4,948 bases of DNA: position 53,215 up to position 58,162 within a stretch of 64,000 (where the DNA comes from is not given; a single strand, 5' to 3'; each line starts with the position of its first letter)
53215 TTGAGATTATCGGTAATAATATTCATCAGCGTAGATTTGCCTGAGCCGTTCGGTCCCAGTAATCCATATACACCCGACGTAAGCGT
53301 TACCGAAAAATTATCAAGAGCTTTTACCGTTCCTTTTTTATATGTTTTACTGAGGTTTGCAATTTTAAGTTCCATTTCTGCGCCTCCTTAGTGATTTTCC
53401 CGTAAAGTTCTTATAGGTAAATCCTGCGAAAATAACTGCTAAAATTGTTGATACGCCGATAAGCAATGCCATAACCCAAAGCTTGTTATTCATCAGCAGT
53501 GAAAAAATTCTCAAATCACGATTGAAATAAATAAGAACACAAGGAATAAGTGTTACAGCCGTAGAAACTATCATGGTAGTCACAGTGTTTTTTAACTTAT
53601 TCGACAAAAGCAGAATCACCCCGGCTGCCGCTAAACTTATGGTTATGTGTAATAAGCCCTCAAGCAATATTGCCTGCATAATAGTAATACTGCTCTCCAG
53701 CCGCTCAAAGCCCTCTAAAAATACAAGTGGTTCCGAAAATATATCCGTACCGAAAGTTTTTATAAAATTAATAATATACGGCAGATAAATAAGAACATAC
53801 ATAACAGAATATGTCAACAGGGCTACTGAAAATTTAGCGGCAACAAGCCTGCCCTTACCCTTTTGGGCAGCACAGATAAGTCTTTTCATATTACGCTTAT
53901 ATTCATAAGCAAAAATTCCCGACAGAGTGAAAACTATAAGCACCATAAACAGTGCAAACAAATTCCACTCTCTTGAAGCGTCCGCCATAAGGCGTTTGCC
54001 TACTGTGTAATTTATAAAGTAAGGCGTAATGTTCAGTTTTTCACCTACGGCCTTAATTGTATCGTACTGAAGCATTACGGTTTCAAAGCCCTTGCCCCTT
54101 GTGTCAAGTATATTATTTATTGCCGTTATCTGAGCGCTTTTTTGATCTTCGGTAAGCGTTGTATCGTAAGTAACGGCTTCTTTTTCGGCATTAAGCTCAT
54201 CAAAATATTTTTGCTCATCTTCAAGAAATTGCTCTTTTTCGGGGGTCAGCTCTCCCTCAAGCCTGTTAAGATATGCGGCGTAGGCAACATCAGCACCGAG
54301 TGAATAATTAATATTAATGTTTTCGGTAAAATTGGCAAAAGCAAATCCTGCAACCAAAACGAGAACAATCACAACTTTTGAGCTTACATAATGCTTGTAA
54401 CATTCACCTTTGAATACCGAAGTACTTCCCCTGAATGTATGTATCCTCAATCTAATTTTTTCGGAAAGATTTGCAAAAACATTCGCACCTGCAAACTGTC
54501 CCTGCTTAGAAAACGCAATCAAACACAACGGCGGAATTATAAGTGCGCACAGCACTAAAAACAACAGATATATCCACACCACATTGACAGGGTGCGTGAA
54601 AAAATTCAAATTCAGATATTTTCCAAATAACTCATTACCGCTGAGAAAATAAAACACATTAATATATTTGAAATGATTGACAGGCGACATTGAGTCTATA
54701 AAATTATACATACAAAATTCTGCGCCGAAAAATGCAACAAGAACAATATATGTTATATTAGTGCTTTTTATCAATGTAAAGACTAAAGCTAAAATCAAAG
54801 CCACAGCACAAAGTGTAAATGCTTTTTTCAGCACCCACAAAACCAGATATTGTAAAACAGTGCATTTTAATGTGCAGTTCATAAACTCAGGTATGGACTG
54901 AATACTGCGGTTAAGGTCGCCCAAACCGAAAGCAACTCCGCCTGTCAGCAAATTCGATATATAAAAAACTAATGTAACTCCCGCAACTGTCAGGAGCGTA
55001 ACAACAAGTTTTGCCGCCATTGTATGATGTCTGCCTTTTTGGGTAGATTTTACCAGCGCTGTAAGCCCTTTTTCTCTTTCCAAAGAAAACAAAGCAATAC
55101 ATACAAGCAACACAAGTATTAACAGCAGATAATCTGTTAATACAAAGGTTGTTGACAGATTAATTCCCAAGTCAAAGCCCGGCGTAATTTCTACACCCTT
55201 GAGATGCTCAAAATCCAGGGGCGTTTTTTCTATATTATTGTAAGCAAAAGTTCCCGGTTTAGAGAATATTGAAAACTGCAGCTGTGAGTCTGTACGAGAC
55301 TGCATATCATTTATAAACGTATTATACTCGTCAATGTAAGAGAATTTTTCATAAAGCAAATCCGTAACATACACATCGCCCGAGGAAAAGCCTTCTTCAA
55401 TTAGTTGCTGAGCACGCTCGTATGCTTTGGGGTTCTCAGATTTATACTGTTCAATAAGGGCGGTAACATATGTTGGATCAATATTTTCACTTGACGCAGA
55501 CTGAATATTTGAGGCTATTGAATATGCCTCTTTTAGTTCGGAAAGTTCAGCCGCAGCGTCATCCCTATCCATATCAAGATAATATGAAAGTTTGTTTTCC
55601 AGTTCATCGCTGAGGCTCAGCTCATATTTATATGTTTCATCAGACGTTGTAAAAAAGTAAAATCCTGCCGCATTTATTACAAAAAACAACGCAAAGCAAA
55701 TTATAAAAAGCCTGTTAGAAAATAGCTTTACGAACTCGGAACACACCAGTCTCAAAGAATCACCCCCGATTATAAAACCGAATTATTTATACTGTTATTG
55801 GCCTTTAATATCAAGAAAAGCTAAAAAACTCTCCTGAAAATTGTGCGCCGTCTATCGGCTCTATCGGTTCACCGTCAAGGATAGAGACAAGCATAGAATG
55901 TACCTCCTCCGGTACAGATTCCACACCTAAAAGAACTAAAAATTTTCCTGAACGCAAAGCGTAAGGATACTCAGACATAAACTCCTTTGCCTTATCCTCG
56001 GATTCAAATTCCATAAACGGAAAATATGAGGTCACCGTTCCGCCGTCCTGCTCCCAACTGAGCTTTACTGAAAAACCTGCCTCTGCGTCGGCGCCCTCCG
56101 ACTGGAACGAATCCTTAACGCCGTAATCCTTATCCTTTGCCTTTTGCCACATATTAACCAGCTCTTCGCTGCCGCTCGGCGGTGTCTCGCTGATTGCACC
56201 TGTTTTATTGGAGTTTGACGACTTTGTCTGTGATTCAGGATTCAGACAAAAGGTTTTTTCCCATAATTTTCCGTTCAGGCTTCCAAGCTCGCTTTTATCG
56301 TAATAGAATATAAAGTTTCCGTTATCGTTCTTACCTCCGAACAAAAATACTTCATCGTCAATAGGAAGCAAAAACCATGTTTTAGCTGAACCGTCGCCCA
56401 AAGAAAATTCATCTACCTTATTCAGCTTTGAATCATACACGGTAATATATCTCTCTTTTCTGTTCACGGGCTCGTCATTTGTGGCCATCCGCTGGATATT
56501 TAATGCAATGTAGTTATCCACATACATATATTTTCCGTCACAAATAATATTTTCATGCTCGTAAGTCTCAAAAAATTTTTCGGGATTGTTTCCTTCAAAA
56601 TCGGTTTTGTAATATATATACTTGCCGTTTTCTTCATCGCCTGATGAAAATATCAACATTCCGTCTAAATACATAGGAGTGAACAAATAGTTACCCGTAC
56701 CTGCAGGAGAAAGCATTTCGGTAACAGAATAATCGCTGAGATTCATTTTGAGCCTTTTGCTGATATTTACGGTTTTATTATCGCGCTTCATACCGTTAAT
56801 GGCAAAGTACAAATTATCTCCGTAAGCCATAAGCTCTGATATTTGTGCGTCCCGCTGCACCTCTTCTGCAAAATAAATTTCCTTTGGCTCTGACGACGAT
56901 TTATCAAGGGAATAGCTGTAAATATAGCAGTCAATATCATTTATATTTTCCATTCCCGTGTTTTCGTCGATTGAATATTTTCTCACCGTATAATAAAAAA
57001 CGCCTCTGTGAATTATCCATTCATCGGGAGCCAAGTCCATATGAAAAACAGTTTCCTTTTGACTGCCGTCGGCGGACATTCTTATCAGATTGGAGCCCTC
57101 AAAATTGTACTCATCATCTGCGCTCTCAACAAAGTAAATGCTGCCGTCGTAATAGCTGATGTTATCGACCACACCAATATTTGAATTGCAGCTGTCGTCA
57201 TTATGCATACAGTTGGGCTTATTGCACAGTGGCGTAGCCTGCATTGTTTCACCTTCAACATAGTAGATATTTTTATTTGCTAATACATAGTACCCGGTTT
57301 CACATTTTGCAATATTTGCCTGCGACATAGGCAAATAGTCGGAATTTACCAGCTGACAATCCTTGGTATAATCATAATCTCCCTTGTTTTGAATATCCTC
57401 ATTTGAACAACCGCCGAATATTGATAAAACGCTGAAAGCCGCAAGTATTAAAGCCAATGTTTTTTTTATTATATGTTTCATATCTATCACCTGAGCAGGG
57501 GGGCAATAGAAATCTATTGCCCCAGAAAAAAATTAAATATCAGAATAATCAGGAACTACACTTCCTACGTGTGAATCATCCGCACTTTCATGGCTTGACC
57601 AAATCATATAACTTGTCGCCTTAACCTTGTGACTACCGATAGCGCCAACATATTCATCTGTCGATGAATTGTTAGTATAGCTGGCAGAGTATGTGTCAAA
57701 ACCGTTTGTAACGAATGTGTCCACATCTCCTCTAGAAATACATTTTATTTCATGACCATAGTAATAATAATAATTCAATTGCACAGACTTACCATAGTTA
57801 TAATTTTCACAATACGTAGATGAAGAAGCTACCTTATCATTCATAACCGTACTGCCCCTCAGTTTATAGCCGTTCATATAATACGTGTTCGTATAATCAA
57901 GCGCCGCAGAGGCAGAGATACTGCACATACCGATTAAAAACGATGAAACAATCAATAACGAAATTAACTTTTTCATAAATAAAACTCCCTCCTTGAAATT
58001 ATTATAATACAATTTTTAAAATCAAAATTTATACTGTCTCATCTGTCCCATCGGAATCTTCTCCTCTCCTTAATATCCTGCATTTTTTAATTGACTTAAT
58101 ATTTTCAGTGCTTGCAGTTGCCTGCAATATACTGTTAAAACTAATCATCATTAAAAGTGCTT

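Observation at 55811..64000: Three paralogous extracellular proteins share a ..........-x(4-11)-C motif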

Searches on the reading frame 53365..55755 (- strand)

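Call 5: search_protein_families(library=pfam, proteins=[window:53365-55755:-], max_evalue=1)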
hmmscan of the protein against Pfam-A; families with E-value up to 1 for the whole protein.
window:53365-55755:- (796 aa): 3 families
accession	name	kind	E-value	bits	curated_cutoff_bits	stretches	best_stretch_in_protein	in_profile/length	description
PF12730.13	ABC2_membrane_4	-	0.031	14.7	27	1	201-329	49-174/179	ABC-2 family transporter protein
PF15854.10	GPR15L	-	0.21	12.3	27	0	212-229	9-26/77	G-protein coupled receptor ligand 15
PF23987.1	Phage_holin_10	-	0.93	10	27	0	708-740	12-44/52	Bacteriophage holin Pam3 gp28 family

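Call 6: search_protein_families(library=ncbifam, proteins=[window:53365-55755:-], max_evalue=1)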
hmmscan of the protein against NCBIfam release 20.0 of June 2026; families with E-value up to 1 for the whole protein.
window:53365-55755:- (796 aa): 1 family
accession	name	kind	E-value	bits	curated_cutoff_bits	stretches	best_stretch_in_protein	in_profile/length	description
TIGR04361.1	TrbK_Ti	equivalog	0.14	12.5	50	0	459-475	1-17/64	entry exclusion protein TrbK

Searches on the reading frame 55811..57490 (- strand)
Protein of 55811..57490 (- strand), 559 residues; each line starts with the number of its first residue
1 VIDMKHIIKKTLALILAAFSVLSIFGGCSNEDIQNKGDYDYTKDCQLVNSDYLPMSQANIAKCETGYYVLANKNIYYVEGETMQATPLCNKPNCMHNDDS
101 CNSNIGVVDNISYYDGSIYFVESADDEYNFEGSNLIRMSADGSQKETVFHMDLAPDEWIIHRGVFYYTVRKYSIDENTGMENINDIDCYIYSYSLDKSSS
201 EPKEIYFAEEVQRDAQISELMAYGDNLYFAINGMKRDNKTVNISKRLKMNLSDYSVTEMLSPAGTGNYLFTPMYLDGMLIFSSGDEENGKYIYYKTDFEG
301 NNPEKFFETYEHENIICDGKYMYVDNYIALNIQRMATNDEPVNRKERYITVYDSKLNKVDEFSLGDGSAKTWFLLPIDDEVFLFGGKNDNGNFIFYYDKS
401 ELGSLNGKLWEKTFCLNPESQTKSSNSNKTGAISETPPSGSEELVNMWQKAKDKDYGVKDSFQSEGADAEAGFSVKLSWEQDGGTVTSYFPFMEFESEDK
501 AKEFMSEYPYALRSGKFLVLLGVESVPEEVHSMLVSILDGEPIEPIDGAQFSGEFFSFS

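Call 5: search_protein_families(library=pfam, proteins=[window:55811-57490:-], max_evalue=1)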
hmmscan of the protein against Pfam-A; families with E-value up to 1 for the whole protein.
window:55811-57490:- (559 aa): 1 family
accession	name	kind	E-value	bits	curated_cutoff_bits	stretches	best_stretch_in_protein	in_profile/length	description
PF13418.12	Kelch_4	-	0.084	13.3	21.6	1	378-394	12-26/49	Galactose oxidase, central domain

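Call 6: search_protein_families(library=ncbifam, proteins=[window:55811-57490:-], max_evalue=1)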
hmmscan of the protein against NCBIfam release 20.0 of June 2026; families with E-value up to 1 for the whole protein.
window:55811-57490:- (559 aa): 1 family
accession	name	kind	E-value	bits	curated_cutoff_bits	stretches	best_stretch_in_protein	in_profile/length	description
NF040698.1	IdsA_Meth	equivalog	0.12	11.6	468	1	4-40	170-206/328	short chain isoprenyl diphosphate synthase IdsA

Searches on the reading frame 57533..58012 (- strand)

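Call 5: search_protein_families(library=pfam, proteins=[window:57533-58012:-], max_evalue=1)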
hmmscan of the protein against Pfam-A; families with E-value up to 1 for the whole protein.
window:57533-58012:- (159 aa): 0 families

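Call 6: search_protein_families(library=ncbifam, proteins=[window:57533-58012:-], max_evalue=1)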
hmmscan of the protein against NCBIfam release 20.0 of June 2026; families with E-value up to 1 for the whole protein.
window:57533-58012:- (159 aa): 1 family
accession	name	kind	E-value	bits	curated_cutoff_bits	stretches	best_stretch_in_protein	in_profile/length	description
NF011870.0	PRK15341.1-3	equivalog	0.026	14.6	305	1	37-118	55-133/147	SPI-1 type III secretion system invasion lipoprotein InvH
